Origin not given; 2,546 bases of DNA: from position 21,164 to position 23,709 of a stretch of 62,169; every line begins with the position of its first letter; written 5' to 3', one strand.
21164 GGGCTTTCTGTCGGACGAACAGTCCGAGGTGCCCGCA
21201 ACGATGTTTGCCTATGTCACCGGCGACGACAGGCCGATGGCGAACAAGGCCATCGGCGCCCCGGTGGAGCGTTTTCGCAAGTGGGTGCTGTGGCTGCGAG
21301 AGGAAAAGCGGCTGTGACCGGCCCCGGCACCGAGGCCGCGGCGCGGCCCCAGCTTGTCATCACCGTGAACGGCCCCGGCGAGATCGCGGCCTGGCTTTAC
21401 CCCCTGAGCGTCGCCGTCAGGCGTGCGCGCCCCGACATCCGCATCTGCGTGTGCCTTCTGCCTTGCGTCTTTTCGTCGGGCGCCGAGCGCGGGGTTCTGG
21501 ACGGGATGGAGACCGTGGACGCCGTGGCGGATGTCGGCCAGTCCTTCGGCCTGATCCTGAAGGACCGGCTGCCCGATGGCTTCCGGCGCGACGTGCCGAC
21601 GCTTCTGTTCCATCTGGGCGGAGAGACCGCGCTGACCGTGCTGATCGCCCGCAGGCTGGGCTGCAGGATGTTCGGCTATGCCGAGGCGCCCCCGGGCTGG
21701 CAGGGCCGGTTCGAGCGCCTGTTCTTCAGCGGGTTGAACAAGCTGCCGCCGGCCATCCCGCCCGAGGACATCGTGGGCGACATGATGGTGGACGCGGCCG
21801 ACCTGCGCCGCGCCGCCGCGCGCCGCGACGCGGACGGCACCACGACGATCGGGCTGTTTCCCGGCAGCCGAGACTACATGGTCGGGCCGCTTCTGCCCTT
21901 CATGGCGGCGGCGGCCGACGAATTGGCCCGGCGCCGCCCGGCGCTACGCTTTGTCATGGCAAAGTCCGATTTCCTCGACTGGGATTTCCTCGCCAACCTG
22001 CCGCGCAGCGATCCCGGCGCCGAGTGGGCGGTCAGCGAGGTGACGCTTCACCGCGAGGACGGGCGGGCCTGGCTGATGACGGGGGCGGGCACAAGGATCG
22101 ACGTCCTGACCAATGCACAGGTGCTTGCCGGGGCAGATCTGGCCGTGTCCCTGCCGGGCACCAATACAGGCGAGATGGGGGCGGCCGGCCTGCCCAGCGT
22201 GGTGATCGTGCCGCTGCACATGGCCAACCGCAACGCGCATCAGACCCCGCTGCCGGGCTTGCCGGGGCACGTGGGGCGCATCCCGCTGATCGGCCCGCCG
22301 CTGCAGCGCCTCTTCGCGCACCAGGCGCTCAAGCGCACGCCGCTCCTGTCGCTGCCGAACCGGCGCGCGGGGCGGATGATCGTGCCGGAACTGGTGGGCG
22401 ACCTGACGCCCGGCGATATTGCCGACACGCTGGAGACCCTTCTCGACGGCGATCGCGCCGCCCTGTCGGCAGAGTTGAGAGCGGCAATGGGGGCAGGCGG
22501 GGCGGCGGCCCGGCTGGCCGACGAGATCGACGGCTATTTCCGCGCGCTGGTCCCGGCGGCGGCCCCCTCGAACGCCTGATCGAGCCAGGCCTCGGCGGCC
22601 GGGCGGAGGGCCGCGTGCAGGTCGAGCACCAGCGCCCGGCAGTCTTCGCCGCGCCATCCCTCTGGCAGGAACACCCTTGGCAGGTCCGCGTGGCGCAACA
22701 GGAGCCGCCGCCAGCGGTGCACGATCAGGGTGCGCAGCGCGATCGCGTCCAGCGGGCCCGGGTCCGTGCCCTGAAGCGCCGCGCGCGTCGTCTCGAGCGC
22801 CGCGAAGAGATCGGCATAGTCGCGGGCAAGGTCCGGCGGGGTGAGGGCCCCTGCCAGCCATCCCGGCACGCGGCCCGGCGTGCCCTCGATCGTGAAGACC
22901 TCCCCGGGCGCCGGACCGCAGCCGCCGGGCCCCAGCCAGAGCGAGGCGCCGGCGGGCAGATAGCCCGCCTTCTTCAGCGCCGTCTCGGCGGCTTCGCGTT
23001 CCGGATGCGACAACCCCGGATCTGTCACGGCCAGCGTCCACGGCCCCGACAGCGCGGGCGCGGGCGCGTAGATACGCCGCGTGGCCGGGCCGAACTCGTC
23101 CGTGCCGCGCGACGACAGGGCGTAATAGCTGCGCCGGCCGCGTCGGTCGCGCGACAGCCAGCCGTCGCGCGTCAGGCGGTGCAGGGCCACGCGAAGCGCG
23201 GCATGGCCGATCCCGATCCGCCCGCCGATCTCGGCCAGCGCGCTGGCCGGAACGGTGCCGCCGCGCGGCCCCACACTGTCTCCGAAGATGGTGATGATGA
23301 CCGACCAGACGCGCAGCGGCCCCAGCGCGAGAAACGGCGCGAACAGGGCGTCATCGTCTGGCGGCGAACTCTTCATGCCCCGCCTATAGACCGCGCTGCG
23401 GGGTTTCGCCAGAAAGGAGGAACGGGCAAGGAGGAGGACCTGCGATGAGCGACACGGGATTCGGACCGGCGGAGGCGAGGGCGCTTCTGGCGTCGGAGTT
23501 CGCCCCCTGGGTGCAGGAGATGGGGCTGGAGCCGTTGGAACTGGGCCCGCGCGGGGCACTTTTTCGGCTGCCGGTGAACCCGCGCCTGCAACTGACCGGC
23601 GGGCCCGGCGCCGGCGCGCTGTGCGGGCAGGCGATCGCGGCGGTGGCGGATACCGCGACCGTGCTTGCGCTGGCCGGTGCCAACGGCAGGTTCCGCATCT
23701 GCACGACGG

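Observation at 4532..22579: An 18-kb block combining Lpx, Lpt and Arn-like parts: candidate pathway for a second, lipid-A-like glycolipid with its own LptFG-type pair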

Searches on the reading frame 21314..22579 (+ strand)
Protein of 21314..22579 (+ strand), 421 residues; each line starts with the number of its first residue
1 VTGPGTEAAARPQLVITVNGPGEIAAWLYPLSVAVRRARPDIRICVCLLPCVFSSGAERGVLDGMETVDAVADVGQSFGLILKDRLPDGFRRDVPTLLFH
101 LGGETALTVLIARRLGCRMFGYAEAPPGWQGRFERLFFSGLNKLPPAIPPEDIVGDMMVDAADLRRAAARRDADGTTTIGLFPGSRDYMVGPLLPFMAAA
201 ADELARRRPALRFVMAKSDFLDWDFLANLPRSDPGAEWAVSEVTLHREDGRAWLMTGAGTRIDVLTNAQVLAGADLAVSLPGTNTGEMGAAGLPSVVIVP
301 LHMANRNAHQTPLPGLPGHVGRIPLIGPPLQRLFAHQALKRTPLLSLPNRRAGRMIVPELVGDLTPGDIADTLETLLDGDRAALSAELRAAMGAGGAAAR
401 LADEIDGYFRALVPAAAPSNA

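Call 6: search_protein_families(library=pfam, proteins=[window:21314-22579:+], max_evalue=0.01)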
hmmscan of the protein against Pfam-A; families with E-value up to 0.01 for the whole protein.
window:21314-22579:+ (421 aa): 1 family
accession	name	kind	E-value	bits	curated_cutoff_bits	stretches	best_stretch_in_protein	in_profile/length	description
PF02684.21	LpxB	-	0.0062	15.9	22.6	0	268-298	256-286/374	Lipid-A-disaccharide synthetase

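Call 8: search_protein_families(library=ncbifam, proteins=[window:21314-22579:+], max_evalue=0.01)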
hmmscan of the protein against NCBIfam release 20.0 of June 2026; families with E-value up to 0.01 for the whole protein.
window:21314-22579:+ (421 aa): 2 families
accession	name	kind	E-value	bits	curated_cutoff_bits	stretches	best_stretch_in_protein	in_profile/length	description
TIGR00215.1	lpxB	equivalog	0.0032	16.3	190.25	0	154-216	164-232/382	lipid-A-disaccharide synthase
TIGR03492.1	TIGR03492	hypoth_equivalog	0.0044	15.8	219.2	0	153-296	184-319/396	lipid-A-disaccharide synthase-related protein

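Call 43: search_solved_structures(query=window:21314-22579:+, max_evalue=1)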
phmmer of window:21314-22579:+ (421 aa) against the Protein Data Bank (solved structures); distinct sequences matched with E-value up to 1: 0.

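Call 69: search_protein_representatives(protein=window:21314-22579:+)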
Query: 421 residues. Proteins with E-value up to 0.001 (for the whole library): 729; up to 1e-10: 470; up to 1e-30: 153. The best 150 are listed.
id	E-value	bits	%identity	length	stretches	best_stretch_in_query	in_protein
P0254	8.3e-126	436.7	57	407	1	10-411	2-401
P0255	1.5e-104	366.7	47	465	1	9-411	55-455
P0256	1.7e-99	350.1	47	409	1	13-414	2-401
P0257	8.9e-99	347.7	42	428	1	13-413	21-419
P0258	3.0e-91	322.9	47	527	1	8-407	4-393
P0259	1.6e-90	320.5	42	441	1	9-412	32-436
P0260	1.8e-85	303.9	44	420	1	13-405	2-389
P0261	2.8e-85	303.2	39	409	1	13-415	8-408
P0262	3.2e-85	303.0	42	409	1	10-411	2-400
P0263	3.9e-82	292.8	44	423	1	8-405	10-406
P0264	8.4e-79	281.9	38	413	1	10-410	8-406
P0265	7.0e-77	275.5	41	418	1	11-420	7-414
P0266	7.9e-73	262.2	44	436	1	13-405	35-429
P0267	3.1e-72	260.3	38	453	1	3-405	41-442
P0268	7.1e-72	259.1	48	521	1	13-282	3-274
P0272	2.5e-65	237.5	37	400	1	16-408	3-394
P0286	3.4e-49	184.4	32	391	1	14-406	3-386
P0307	3.3e-44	167.9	31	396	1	14-407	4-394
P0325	1.5e-41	159.1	30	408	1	14-381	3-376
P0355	9.3e-37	143.4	29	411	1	16-402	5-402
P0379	1.4e-33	132.9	29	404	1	14-401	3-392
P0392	1.9e-32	129.2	28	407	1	14-405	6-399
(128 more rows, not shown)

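Call 70: list_cluster_members(proteins=[P0254, P0257, P0261, P0272, P0286, P0307, P0325, P0355, P0379, P0392])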
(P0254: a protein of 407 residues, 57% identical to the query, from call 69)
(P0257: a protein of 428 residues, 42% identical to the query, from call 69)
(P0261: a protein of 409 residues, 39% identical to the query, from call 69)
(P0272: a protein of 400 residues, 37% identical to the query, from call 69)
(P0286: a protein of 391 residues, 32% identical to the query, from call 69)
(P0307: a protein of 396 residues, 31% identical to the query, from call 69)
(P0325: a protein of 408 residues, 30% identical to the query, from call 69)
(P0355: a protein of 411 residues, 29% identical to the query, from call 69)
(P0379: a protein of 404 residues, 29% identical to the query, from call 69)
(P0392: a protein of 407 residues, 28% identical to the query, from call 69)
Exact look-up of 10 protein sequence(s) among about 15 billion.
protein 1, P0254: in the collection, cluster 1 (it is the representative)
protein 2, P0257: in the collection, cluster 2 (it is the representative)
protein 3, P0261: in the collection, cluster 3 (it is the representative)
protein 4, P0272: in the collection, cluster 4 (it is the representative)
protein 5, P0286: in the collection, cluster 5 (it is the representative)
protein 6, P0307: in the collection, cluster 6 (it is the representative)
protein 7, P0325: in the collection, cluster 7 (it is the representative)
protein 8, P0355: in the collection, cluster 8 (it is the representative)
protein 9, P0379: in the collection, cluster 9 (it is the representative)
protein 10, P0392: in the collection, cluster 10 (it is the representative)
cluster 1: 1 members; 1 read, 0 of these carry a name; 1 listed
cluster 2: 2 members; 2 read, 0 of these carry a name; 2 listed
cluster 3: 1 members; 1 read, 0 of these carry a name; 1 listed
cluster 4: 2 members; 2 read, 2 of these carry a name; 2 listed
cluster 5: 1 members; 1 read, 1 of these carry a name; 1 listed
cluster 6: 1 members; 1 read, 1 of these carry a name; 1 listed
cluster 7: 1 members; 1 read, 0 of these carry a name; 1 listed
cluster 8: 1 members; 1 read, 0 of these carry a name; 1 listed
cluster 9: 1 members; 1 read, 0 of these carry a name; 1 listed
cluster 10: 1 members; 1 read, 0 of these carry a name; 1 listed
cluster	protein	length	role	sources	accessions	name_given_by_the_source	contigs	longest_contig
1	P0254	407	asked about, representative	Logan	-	-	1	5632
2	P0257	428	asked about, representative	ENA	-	-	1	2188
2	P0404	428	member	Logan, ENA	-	-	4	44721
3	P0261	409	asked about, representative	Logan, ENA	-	-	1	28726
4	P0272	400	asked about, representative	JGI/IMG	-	hypothetical protein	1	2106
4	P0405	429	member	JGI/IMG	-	hypothetical protein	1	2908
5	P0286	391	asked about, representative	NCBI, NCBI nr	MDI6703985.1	MAG: hypothetical protein QME40_04900 [bacterium] | hypothetical protein [bacterium]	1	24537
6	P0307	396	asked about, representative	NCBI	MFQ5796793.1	MAG: hypothetical protein ACE5JP_17325 [Candidatus Bipolaricaulia bacterium]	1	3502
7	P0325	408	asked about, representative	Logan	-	-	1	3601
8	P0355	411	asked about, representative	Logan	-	-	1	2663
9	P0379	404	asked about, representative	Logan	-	-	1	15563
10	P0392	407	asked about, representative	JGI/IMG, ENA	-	-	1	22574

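Call 86: predict_structure(alignment_id=A4)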
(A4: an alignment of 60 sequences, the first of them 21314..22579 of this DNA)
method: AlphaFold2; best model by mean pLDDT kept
length: 421 residues; sequences in the alignment: 60
mean_pLDDT: 94.4   pTM: 0.92
mean pLDDT of the five models: 94.4, 93.8, 93.7, 93.6, 92.9
residues with pLDDT >= 90: 364; 70-90: 47; 50-70: 7; < 50: 3
segments of 3 or more residues with pLDDT < 50: 1-3
pLDDT, mean of each block of 10 residues (from residue 1): 55 97 98 98 98 95 98 98 98 97 97 98 95 97 94 98 94 94 96 97 98 98 96 88 97 98 97 97 97 97 82 88 91 90 95 97 97 98 98 97 98 82 66
secondary structure, 60 per line:
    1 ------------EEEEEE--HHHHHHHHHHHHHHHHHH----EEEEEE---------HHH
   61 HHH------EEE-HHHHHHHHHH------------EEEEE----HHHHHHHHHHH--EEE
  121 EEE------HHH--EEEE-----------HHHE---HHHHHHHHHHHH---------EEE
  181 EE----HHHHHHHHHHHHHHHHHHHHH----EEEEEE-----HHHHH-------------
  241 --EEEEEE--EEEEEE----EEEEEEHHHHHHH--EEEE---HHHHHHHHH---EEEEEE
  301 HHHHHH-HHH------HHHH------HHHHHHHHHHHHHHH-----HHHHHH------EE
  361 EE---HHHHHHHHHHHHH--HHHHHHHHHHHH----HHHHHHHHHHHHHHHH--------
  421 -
elements in order: E13-18 H21-38 E43-48 H58-63 E70-72 H74-83 E96-100 H105-115 E118-123 E135-138 H157-168 E178-182 H187-207 E212-217 H223-227 E243-248 E251-256 E261-266 H267-273 E276-279 H283-291 E295-300 H301-306 H317-320 H327-341 H347-352 E359-362 H366-378 H381-392 H397-412

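Call 90: fold_search(model_id=the predicted structure, library=pdb)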
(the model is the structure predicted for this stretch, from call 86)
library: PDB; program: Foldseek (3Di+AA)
matches with E <= 10: 1364; with E <= 0.001: 198
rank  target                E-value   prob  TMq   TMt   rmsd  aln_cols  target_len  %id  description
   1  1v4v_A                1.1e-09  1.00  0.47  0.52   7.9       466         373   15  Crystal Structure Of UDP-N-Acetylglucosamine 2-Epimerase From Thermus Thermophilus HB8 (released 2003-12-02)
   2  1v4v_B                4.1e-09  1.00  0.48  0.54   8.9       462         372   15  Crystal Structure Of UDP-N-Acetylglucosamine 2-Epimerase From Thermus Thermophilus HB8 (released 2003-12-02)
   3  1f6d_C                2.1e-08  1.00  0.48  0.53   7.1       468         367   14  THE STRUCTURE OF UDP-N-ACETYLGLUCOSAMINE 2-EPIMERASE FROM E. COLI. (released 2000-12-13)
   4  8gym_T1               2.3e-08  1.00  0.51  0.44   6.7       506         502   11  Cryo-EM structure of Tetrahymena thermophila respiratory mega-complex MC IV2+(I+III2+II)2 (released 2023-06-14)
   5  8b6f_A0               4.1e-08  1.00  0.49  0.42   7.5       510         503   11  Cryo-EM structure of NADH:ubiquinone oxidoreductase (complex-I) from respiratory supercomplex of Tetrahymena thermoph (released 2023-03-29)
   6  7vlb_B                4.5e-08  1.00  0.51  0.59   6.3       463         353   13  Crystal structure of UGT109A1 from Bacillus (released 2022-10-05)
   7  7d1i_C                4.8e-08  1.00  0.46  0.54   8.1       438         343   15  Crystal structure of acinetobacter baumannii MurG (released 2021-07-14)
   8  7tgh_T1               5.0e-08  1.00  0.51  0.45   8.9       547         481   11  Cryo-EM structure of respiratory super-complex CI+III2 from Tetrahymena thermophila (released 2022-04-06)
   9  3beo_A                7.3e-08  1.00  0.48  0.53   7.9       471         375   12  A Structural Basis for the allosteric regulation of non-hydrolyzing UDP-GlcNAc 2-epimerases (released 2008-02-19)
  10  6vlb_B                8.5e-08  1.00  0.47  0.52   8.6       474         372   11  Crystal structure of ligand-free UDP-GlcNAc 2-epimerase from Neisseria meningitidis (released 2020-11-11)
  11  1f0k_A                1.3e-07  1.00  0.47  0.54   7.8       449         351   14  THE 1.9 ANGSTROM CRYSTAL STRUCTURE OF E. COLI MURG (released 2000-07-27)
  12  3ot5_C                1.5e-07  1.00  0.49  0.54   7.8       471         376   12  2.2 Angstrom Resolution Crystal Structure of putative UDP-N-acetylglucosamine 2-epimerase from Listeria monocytogenes (released 2010-09-22)
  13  3ot5_A                1.5e-07  1.00  0.44  0.49   8.1       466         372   12  2.2 Angstrom Resolution Crystal Structure of putative UDP-N-acetylglucosamine 2-epimerase from Listeria monocytogenes (released 2010-09-22)
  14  3ot5_D                1.6e-07  1.00  0.46  0.51   8.1       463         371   13  2.2 Angstrom Resolution Crystal Structure of putative UDP-N-acetylglucosamine 2-epimerase from Listeria monocytogenes (released 2010-09-22)
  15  7vlb_A                2.1e-07  1.00  0.45  0.49   9.3       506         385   12  Crystal structure of UGT109A1 from Bacillus (released 2022-10-05)
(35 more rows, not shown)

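Call 99: search_dna_similar(query=window:21314-22579:+, collection=plasmids, mode=protein, max_rows=12, max_evalue=0.001)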
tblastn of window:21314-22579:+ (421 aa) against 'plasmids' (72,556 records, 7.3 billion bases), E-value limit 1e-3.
No match.

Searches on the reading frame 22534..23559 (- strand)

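Call 6: search_protein_families(library=pfam, proteins=[window:22534-23559:-], max_evalue=0.01)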
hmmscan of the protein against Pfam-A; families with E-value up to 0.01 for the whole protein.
window:22534-23559:- (341 aa): 3 families
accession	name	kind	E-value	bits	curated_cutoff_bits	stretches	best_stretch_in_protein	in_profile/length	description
PF07848.18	PaaX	-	2.4e-21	76.2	24.8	1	85-152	3-70/70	PaaX-like protein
PF08223.16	PaaX_C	-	7.7e-13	49.1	22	1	244-327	6-90/91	PaaX-like protein C-terminal domain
PF00392.27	GntR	-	0.0064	16.6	27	0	109-141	28-60/64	Bacterial regulatory proteins, gntR family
